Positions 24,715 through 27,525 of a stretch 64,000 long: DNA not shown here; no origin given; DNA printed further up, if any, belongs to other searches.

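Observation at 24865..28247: ABC transporter whose ATPase is fused through a single TM helix to an extracellular serine hydrolase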

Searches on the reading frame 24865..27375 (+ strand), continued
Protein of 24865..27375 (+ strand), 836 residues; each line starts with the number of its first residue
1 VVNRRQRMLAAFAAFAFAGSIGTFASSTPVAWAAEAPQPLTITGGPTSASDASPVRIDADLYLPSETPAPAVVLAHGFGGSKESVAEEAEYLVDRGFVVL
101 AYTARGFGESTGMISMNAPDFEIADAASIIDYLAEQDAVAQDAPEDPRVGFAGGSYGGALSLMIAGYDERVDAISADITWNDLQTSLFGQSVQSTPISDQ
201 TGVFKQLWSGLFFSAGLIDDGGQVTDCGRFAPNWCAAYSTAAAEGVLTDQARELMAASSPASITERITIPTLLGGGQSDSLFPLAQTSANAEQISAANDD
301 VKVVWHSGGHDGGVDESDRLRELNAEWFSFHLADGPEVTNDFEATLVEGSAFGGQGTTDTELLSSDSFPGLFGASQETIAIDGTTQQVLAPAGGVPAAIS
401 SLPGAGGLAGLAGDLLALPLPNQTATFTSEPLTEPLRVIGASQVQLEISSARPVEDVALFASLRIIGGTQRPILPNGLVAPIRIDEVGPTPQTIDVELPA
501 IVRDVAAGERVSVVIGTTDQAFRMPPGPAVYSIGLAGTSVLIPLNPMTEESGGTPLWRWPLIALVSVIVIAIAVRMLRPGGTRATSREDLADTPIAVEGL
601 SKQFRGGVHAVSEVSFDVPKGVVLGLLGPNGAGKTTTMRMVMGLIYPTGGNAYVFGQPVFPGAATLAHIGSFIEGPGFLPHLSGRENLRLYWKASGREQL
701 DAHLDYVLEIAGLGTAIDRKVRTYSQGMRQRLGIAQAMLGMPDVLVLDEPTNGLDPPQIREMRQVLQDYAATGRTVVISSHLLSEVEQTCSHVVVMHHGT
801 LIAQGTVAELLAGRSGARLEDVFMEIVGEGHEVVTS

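Call 7: find_homologous_proteins(query=window:24865-27372:+, max_evalue=1e-10)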
Query window:24865-27372:+ (836 aa): 2697 proteins with E <= 1e-10 among 8000 candidates; the best 120 are listed.
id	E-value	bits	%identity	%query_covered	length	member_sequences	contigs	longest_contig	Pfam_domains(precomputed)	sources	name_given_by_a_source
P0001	0.0e+0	1824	100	99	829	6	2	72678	PF02129.25,PF00326.28,PF08530.17,PF12697.14,PF01738.25,PF00005.34,PF00561.27,PF12146.16,PF13304.13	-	-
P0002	0.0e+0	1682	92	98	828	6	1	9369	PF02129.25,PF00326.28,PF08530.17,PF12697.14,PF01738.25,PF00005.34,PF00561.27,PF12146.16,PF13304.13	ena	-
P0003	0.0e+0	1639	91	95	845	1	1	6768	PF02129.25,PF00326.28,PF08530.17,PF12697.14,PF01738.25,PF00005.34,PF00561.27,PF12146.16,PF13304.13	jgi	jgi:ABC-2 type transport system ATP-binding protein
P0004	0.0e+0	1578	85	100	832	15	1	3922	PF02129.25,PF00326.28,PF08530.17,PF12697.14,PF01738.25,PF00005.34,PF00561.27,PF12146.16,PF13304.13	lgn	-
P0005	0.0e+0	1563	85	100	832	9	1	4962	PF02129.25,PF00326.28,PF08530.17,PF12697.14,PF01738.25,PF00005.34,PF00561.27,PF12146.16,PF13304.13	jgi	-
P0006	0.0e+0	1558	86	98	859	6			PF02129.25,PF00326.28,PF08530.17,PF12697.14,PF01738.25,PF00005.34,PF00561.27,PF12146.16,PF13304.13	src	-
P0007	0.0e+0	1532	83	100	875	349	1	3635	PF02129.25,PF00326.28,PF08530.17,PF12697.14,PF01738.25,PF00005.34,PF00561.27,PF12146.16,PF13304.13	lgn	-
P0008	0.0e+0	1504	84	95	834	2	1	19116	PF02129.25,PF00326.28,PF08530.17,PF12697.14,PF01738.25,PF00005.34,PF00561.27,PF12146.16,PF20434.6,PF13304.13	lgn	-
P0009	0.0e+0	1495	83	100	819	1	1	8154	PF02129.25,PF00326.28,PF08530.17,PF12697.14,PF01738.25,PF00005.34,PF00561.27,PF12146.16,PF13304.13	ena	-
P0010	0.0e+0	1494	81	100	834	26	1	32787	PF02129.25,PF00326.28,PF08530.17,PF12697.14,PF01738.25,PF00005.34,PF00561.27,PF12146.16,PF13304.13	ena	-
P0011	0.0e+0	1445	78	99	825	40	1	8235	PF02129.25,PF00326.28,PF12740.15,PF08530.17,PF12697.14,PF01738.25,PF00005.34,PF00561.27,PF12146.16,PF13304.13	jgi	-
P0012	0.0e+0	1434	80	95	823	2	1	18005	PF02129.25,PF00326.28,PF08530.17,PF12697.14,PF01738.25,PF00005.34,PF00561.27,PF12146.16,PF13304.13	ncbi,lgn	-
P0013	0.0e+0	1430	79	97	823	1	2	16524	PF02129.25,PF00326.28,PF08530.17,PF12697.14,PF01738.25,PF00005.34,PF00561.27,PF12146.16,PF13304.13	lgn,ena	-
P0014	0.0e+0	1430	79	95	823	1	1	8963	PF02129.25,PF00326.28,PF08530.17,PF12697.14,PF01738.25,PF00005.34,PF00561.27,PF12146.16,PF13304.13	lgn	-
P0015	0.0e+0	1422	79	95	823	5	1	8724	PF02129.25,PF00326.28,PF08530.17,PF12697.14,PF01738.25,PF00005.34,PF00561.27,PF12146.16,PF13304.13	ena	-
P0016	0.0e+0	1422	78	96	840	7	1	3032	PF02129.25,PF00326.28,PF08530.17,PF12697.14,PF01738.25,PF00005.34,PF00561.27,PF12146.16,PF13304.13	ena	-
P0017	0.0e+0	1419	77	100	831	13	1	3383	PF02129.25,PF00326.28,PF08530.17,PF12697.14,PF01738.25,PF00005.34,PF00561.27,PF12146.16,PF13304.13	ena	-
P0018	0.0e+0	1416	79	95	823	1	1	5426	PF02129.25,PF00326.28,PF08530.17,PF12697.14,PF01738.25,PF00005.34,PF00561.27,PF12146.16,PF13304.13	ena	-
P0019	0.0e+0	1414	78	99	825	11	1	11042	PF02129.25,PF00326.28,PF08530.17,PF12697.14,PF01738.25,PF00005.34,PF00561.27,PF12146.16,PF13304.13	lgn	-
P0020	0.0e+0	1412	77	99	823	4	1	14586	PF02129.25,PF00326.28,PF08530.17,PF12697.14,PF01738.25,PF00005.34,PF00561.27,PF12146.16,PF13304.13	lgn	-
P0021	0.0e+0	1410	77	99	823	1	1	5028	PF02129.25,PF08530.17,PF12697.14,PF01738.25,PF00005.34,PF00561.27,PF12146.16,PF13304.13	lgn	-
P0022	0.0e+0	1409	77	99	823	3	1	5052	PF02129.25,PF08530.17,PF12697.14,PF01738.25,PF00005.34,PF00561.27,PF12146.16,PF13304.13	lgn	-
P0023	0.0e+0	1405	78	98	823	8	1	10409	PF02129.25,PF00326.28,PF08530.17,PF12697.14,PF01738.25,PF00005.34,PF00561.27,PF12146.16,PF13304.13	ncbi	-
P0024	0.0e+0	1401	76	99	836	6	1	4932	PF02129.25,PF00326.28,PF08530.17,PF12697.14,PF01738.25,PF00005.34,PF00561.27,PF12146.16,PF13304.13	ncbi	-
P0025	0.0e+0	1400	79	95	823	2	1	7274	PF02129.25,PF08530.17,PF12697.14,PF01738.25,PF00005.34,PF00561.27,PF12146.16,PF13304.13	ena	-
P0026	0.0e+0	1400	79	96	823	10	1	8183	PF02129.25,PF00326.28,PF08530.17,PF01738.25,PF00005.34,PF00561.27,PF12146.16,PF13304.13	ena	-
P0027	0.0e+0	1396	79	95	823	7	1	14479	PF02129.25,PF00326.28,PF08530.17,PF12697.14,PF01738.25,PF00005.34,PF00561.27,PF12146.16,PF13304.13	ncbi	ncbi:MAG: alpha/beta fold hydrolase [Candidatus Nanopelagicales bacterium]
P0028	0.0e+0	1387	77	97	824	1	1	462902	PF02129.25,PF00326.28,PF08530.17,PF12697.14,PF01738.25,PF00005.34,PF00561.27,PF12146.16,PF13304.13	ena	-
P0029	0.0e+0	1382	77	95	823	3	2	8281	PF02129.25,PF00326.28,PF08530.17,PF12697.14,PF01738.25,PF00005.34,PF00561.27,PF12146.16,PF13304.13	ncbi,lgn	-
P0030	0.0e+0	1380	76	97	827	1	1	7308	PF02129.25,PF00326.28,PF08530.17,PF12697.14,PF01738.25,PF00005.34,PF00561.27,PF12146.16,PF13304.13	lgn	-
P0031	0.0e+0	1367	75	97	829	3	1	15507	PF02129.25,PF00326.28,PF08530.17,PF12697.14,PF01738.25,PF00005.34,PF00561.27,PF12146.16,PF13304.13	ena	-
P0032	0.0e+0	1358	74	99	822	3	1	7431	PF02129.25,PF00326.28,PF08530.17,PF12697.14,PF01738.25,PF00005.34,PF00561.27,PF12146.16,PF13304.13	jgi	-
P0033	0.0e+0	1221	69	97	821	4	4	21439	PF02129.25,PF08530.17,PF12697.14,PF00005.34,PF00561.27,PF12146.16,PF13304.13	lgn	-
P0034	0.0e+0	1214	67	97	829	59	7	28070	PF02129.25,PF00326.28,PF08530.17,PF12697.14,PF01738.25,PF00005.34,PF00561.27,PF12146.16,PF13304.13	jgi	jgi:ABC-2 type transport system ATP-binding protein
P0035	0.0e+0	1208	69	95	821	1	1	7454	PF02129.25,PF08530.17,PF01738.25,PF00005.34,PF00561.27,PF12146.16,PF13304.13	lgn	-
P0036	0.0e+0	1201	68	97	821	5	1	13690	PF02129.25,PF08530.17,PF12697.14,PF01738.25,PF00005.34,PF00561.27,PF12146.16,PF13304.13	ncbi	-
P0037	0.0e+0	1199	69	96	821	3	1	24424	PF02129.25,PF00326.28,PF08530.17,PF01738.25,PF00005.34,PF00561.27,PF12146.16,PF13304.13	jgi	jgi:ABC-2 type transport system ATP-binding protein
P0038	0.0e+0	1186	68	96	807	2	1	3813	PF02129.25,PF08530.17,PF12697.14,PF01738.25,PF00005.34,PF00561.27,PF12146.16,PF13304.13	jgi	jgi:ABC-2 type transport system ATP-binding protein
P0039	0.0e+0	1186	68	96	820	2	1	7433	PF02129.25,PF08530.17,PF01738.25,PF00005.34,PF00561.27,PF12146.16,PF13304.13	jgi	jgi:ABC-2 type transport system ATP-binding protein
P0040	0.0e+0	1177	67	97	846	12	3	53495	PF02129.25,PF00326.28,PF08530.17,PF12697.14,PF01738.25,PF00005.34,PF00561.27,PF12146.16,PF13304.13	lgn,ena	-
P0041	0.0e+0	1174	67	97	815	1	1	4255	PF02129.25,PF00326.28,PF08530.17,PF01738.25,PF00005.34,PF00561.27,PF12146.16,PF13304.13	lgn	-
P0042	0.0e+0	1143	65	96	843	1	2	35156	PF02129.25,PF00326.28,PF08530.17,PF01738.25,PF00005.34,PF00561.27,PF12146.16,PF13304.13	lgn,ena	-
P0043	0.0e+0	1138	64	99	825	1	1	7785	PF02129.25,PF00326.28,PF08530.17,PF01738.25,PF00005.34,PF00561.27,PF12146.16,PF13304.13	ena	-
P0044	0.0e+0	1135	65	100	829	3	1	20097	PF02129.25,PF00326.28,PF08530.17,PF01738.25,PF00005.34,PF00561.27,PF12146.16,PF13304.13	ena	-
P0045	0.0e+0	1134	64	96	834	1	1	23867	PF02129.25,PF00326.28,PF08530.17,PF01738.25,PF00005.34,PF00561.27,PF12146.16,PF13304.13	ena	-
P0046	0.0e+0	1133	64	96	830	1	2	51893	PF02129.25,PF00326.28,PF05448.19,PF08530.17,PF01738.25,PF00005.34,PF00561.27,PF12146.16,PF20434.6,PF13304.13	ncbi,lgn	-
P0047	0.0e+0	1131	65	95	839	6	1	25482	PF02129.25,PF00326.28,PF08530.17,PF01738.25,PF00005.34,PF00561.27,PF12146.16,PF13304.13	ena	-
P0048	0.0e+0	1131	65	95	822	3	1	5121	PF02129.25,PF00326.28,PF08530.17,PF12697.14,PF01738.25,PF00005.34,PF00561.27,PF12146.16,PF13304.13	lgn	-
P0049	0.0e+0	1129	65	95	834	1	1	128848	PF02129.25,PF00326.28,PF08530.17,PF01738.25,PF00005.34,PF00561.27,PF12146.16,PF13304.13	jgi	jgi:ABC-2 type transport system ATP-binding protein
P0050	0.0e+0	1128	63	98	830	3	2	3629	PF02129.25,PF00326.28,PF05448.19,PF08530.17,PF01738.25,PF00005.34,PF00561.27,PF12146.16,PF13304.13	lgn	-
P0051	0.0e+0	1128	64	96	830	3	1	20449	PF02129.25,PF00326.28,PF05448.19,PF08530.17,PF01738.25,PF00005.34,PF00561.27,PF12146.16,PF13304.13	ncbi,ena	-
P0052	0.0e+0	1128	64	98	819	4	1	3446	PF02129.25,PF00326.28,PF08530.17,PF01738.25,PF00005.34,PF00561.27,PF12146.16,PF13304.13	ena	-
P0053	0.0e+0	1128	64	98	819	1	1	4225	PF02129.25,PF00326.28,PF08530.17,PF12697.14,PF01738.25,PF00005.34,PF00561.27,PF12146.16,PF13304.13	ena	-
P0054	0.0e+0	1126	65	96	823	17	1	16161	PF02129.25,PF00326.28,PF08530.17,PF01738.25,PF00005.34,PF00561.27,PF12146.16,PF13304.13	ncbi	-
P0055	0.0e+0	1125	63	98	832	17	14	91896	PF02129.25,PF00326.28,PF08530.17,PF01738.25,PF00005.34,PF00561.27,PF12146.16,PF13304.13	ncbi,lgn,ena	ncbi:MAG: alpha/beta fold hydrolase [Candidatus Nanopelagicales bacterium]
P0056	0.0e+0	1124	66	95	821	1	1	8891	PF02129.25,PF00326.28,PF08530.17,PF01738.25,PF00005.34,PF00561.27,PF12146.16,PF13304.13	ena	-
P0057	0.0e+0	1121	65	96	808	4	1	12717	PF02129.25,PF00326.28,PF08530.17,PF01738.25,PF00005.34,PF00561.27,PF12146.16,PF13304.13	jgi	jgi:ABC-2 type transport system ATP-binding protein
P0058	0.0e+0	1120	65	96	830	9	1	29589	PF02129.25,PF00326.28,PF05448.19,PF08530.17,PF12697.14,PF01738.25,PF00005.34,PF00561.27,PF12146.16,PF13304.13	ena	-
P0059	0.0e+0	1119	65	96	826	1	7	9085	PF02129.25,PF00326.28,PF08530.17,PF01738.25,PF00005.34,PF00561.27,PF12146.16,PF13304.13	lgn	-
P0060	0.0e+0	1117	65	96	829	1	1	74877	PF02129.25,PF00326.28,PF08530.17,PF01738.25,PF00005.34,PF00561.27,PF12146.16,PF13304.13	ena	-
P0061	0.0e+0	1117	64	96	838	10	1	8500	PF02129.25,PF00326.28,PF08530.17,PF01738.25,PF00005.34,PF00561.27,PF12146.16,PF13304.13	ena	-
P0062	0.0e+0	1116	65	97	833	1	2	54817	PF02129.25,PF00326.28,PF05448.19,PF08530.17,PF12697.14,PF01738.25,PF00005.34,PF00561.27,PF12146.16,PF13304.13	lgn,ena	-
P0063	0.0e+0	1113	64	95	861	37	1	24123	PF02129.25,PF08530.17,PF01738.25,PF00005.34,PF00561.27,PF12146.16,PF13304.13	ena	-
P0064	0.0e+0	1111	63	97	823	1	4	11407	PF02129.25,PF00326.28,PF08530.17,PF01738.25,PF00005.34,PF00561.27,PF12146.16,PF13304.13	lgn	-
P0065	0.0e+0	1109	63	99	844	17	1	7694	PF02129.25,PF00326.28,PF08530.17,PF01738.25,PF00005.34,PF00561.27,PF12146.16,PF13304.13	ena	-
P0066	0.0e+0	1108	64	96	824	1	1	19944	PF02129.25,PF08530.17,PF01738.25,PF00005.34,PF00561.27,PF12146.16,PF13304.13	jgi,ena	-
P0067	0.0e+0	1108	63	98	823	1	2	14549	PF02129.25,PF08530.17,PF01738.25,PF00005.34,PF00561.27,PF12146.16,PF13304.13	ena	-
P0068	0.0e+0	1107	63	99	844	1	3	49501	PF02129.25,PF00326.28,PF08530.17,PF12697.14,PF01738.25,PF00005.34,PF00561.27,PF12146.16,PF13304.13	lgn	-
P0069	0.0e+0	1107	63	96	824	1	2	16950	PF02129.25,PF08530.17,PF01738.25,PF00005.34,PF00561.27,PF12146.16,PF13304.13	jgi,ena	-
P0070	0.0e+0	1107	63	96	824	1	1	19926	PF02129.25,PF08530.17,PF01738.25,PF00005.34,PF00561.27,PF12146.16,PF13304.13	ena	-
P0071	0.0e+0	1106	63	96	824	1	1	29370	PF02129.25,PF08530.17,PF01738.25,PF00005.34,PF00561.27,PF12146.16,PF13304.13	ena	-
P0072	0.0e+0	1106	65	96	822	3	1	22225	PF02129.25,PF00326.28,PF08530.17,PF01738.25,PF00005.34,PF00561.27,PF12146.16,PF13304.13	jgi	jgi:ABC-2 type transport system ATP-binding protein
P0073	0.0e+0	1106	64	95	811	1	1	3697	PF02129.25,PF00326.28,PF08530.17,PF01738.25,PF00005.34,PF00561.27,PF12146.16,PF13304.13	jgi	jgi:ABC-2 type transport system ATP-binding protein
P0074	0.0e+0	1105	63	97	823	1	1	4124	PF02129.25,PF00326.28,PF08530.17,PF01738.25,PF00005.34,PF00561.27,PF12146.16,PF13304.13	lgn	-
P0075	0.0e+0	1105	63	97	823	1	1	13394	PF02129.25,PF00326.28,PF08530.17,PF01738.25,PF00005.34,PF00561.27,PF12146.16,PF13304.13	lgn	-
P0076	0.0e+0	1105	63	96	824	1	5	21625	PF02129.25,PF08530.17,PF01738.25,PF00005.34,PF00561.27,PF12146.16,PF13304.13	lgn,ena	-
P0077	0.0e+0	1105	65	94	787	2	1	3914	PF02129.25,PF00326.28,PF08530.17,PF01738.25,PF00005.34,PF00561.27,PF12146.16,PF13304.13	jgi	jgi:ABC-2 type transport system ATP-binding protein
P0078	0.0e+0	1105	64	96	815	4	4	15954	PF02129.25,PF00326.28,PF08530.17,PF01738.25,PF00005.34,PF00561.27,PF12146.16,PF13304.13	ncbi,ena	-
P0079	0.0e+0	1105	64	96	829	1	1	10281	PF02129.25,PF00326.28,PF08530.17,PF12697.14,PF01738.25,PF00005.34,PF00561.27,PF12146.16,PF13304.13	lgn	-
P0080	0.0e+0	1104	64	96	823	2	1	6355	PF02129.25,PF08530.17,PF01738.25,PF00005.34,PF00561.27,PF12146.16,PF13304.13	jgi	jgi:ABC-2 type transport system ATP-binding protein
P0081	0.0e+0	1104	64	96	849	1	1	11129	PF02129.25,PF00326.28,PF01738.25,PF00005.34,PF00561.27,PF12146.16,PF13304.13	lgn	-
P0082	0.0e+0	1104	64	96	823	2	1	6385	PF02129.25,PF00326.28,PF08530.17,PF01738.25,PF00005.34,PF00561.27,PF12146.16,PF13304.13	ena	-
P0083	0.0e+0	1103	63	96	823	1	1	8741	PF02129.25,PF08530.17,PF01738.25,PF00005.34,PF00561.27,PF12146.16,PF13304.13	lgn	-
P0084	0.0e+0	1102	63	97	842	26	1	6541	PF02129.25,PF08530.17,PF01738.25,PF00005.34,PF00561.27,PF12146.16,PF13304.13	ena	-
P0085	0.0e+0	1102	64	95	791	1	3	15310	PF02129.25,PF08530.17,PF01738.25,PF00005.34,PF00561.27,PF12146.16,PF13304.13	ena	-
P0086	0.0e+0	1101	63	98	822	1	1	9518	PF02129.25,PF08530.17,PF01738.25,PF00005.34,PF00561.27,PF12146.16,PF13304.13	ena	-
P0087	0.0e+0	1101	63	97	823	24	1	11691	PF02129.25,PF00326.28,PF08530.17,PF01738.25,PF00005.34,PF00561.27,PF12146.16,PF13304.13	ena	-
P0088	0.0e+0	1101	63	95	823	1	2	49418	PF02129.25,PF00326.28,PF08530.17,PF01738.25,PF00005.34,PF00561.27,PF12146.16,PF13304.13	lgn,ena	-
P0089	0.0e+0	1101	62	99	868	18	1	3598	PF02129.25,PF08530.17,PF01738.25,PF00005.34,PF00561.27,PF12146.16,PF13304.13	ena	-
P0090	0.0e+0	1100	62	99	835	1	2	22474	PF02129.25,PF00326.28,PF08530.17,PF01738.25,PF00005.34,PF00561.27,PF12146.16,PF13304.13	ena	-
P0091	0.0e+0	1100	63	97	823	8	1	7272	PF02129.25,PF08530.17,PF01738.25,PF00005.34,PF00561.27,PF12146.16,PF13304.13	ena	-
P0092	0.0e+0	1100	63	95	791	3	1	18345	PF02129.25,PF08530.17,PF01738.25,PF00005.34,PF00561.27,PF12146.16,PF13304.13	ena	-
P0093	0.0e+0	1100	63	97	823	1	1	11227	PF02129.25,PF08530.17,PF01738.25,PF00005.34,PF00561.27,PF12146.16,PF13304.13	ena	-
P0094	0.0e+0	1100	61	99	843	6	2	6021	PF02129.25,PF00326.28,PF08530.17,PF12697.14,PF01738.25,PF00005.34,PF00561.27,PF12146.16,PF20434.6,PF13304.13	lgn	-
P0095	0.0e+0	1100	64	96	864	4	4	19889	PF02129.25,PF00326.28,PF08530.17,PF01738.25,PF00005.34,PF00561.27,PF12146.16,PF13304.13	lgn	-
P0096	0.0e+0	1099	64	95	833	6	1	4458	PF02129.25,PF08530.17,PF01738.25,PF00005.34,PF00561.27,PF12146.16,PF13304.13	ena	-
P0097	0.0e+0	1099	62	97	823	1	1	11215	PF02129.25,PF08530.17,PF01738.25,PF00005.34,PF00561.27,PF12146.16,PF13304.13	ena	-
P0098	0.0e+0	1098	63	96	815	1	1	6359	PF02129.25,PF00326.28,PF08530.17,PF01738.25,PF00005.34,PF00561.27,PF12146.16,PF13304.13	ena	-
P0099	0.0e+0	1098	64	96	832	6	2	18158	PF02129.25,PF00326.28,PF08530.17,PF12697.14,PF01738.25,PF00005.34,PF00561.27,PF12146.16,PF13304.13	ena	-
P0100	0.0e+0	1096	63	96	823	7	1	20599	PF02129.25,PF08530.17,PF01738.25,PF00005.34,PF00561.27,PF12146.16,PF13304.13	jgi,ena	jgi:ABC-2 type transport system ATP-binding protein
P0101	0.0e+0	1096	63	96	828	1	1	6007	PF02129.25,PF00326.28,PF08530.17,PF01738.25,PF00005.34,PF00561.27,PF12146.16,PF13304.13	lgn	-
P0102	0.0e+0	1096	63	96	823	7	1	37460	PF02129.25,PF08530.17,PF01738.25,PF00005.34,PF00561.27,PF12146.16,PF13304.13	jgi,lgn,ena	-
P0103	0.0e+0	1095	62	99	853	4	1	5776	PF02129.25,PF00326.28,PF08530.17,PF01738.25,PF00005.34,PF00561.27,PF12146.16,PF13304.13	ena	-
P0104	0.0e+0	1095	62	99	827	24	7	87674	PF02129.25,PF08530.17,PF01738.25,PF00005.34,PF00561.27,PF12146.16,PF13304.13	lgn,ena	-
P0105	0.0e+0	1095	62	97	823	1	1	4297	PF02129.25,PF08530.17,PF01738.25,PF00005.34,PF00561.27,PF12146.16,PF13304.13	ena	-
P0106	0.0e+0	1095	63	95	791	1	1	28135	PF02129.25,PF08530.17,PF01738.25,PF00005.34,PF00561.27,PF12146.16,PF13304.13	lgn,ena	-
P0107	0.0e+0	1094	62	97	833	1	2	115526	PF02129.25,PF00326.28,PF08530.17,PF01738.25,PF00005.34,PF00561.27,PF12146.16,PF13304.13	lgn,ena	-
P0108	0.0e+0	1092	62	97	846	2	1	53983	PF02129.25,PF08530.17,PF01738.25,PF00005.34,PF00561.27,PF12146.16,PF13304.13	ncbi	-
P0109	0.0e+0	1092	63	95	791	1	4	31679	PF02129.25,PF08530.17,PF01738.25,PF00005.34,PF00561.27,PF12146.16,PF13304.13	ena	-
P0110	0.0e+0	1091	62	96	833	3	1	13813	PF02129.25,PF00326.28,PF05448.19,PF08530.17,PF01738.25,PF00005.34,PF00561.27,PF12146.16,PF13304.13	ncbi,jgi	jgi:ABC-2 type transport system ATP-binding protein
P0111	0.0e+0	1091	62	96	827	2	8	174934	PF02129.25,PF08530.17,PF01738.25,PF00005.34,PF00561.27,PF12146.16,PF13304.13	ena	-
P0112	0.0e+0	1090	63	95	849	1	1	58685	PF02129.25,PF00326.28,PF08530.17,PF01738.25,PF00005.34,PF00561.27,PF12146.16,PF20434.6,PF13304.13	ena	-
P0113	0.0e+0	1090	62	97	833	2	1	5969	PF02129.25,PF00326.28,PF08530.17,PF12697.14,PF01738.25,PF00005.34,PF00561.27,PF12146.16,PF13304.13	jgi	jgi:ABC-2 type transport system ATP-binding protein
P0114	0.0e+0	1090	64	95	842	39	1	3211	PF02129.25,PF00326.28,PF08530.17,PF01738.25,PF00005.34,PF00561.27,PF12146.16,PF13304.13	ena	-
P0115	0.0e+0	1089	63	95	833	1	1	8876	PF02129.25,PF08530.17,PF01738.25,PF00005.34,PF00561.27,PF12146.16,PF13304.13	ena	-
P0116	0.0e+0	1089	63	95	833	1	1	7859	PF02129.25,PF08530.17,PF01738.25,PF00005.34,PF00561.27,PF12146.16,PF13304.13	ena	-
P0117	0.0e+0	1088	62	98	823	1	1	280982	PF02129.25,PF00326.28,PF08530.17,PF01738.25,PF00005.34,PF00561.27,PF12146.16,PF13304.13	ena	-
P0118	0.0e+0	1088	64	96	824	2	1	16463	PF02129.25,PF00326.28,PF08530.17,PF01738.25,PF00005.34,PF00561.27,PF12146.16,PF13304.13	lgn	-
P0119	0.0e+0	1087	62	96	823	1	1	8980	PF02129.25,PF08530.17,PF01738.25,PF00005.34,PF00561.27,PF12146.16,PF13304.13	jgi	jgi:ABC-2 type transport system ATP-binding protein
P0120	0.0e+0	1087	62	96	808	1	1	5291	PF02129.25,PF00326.28,PF08530.17,PF01738.25,PF00005.34,PF00561.27,PF12146.16,PF13304.13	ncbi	-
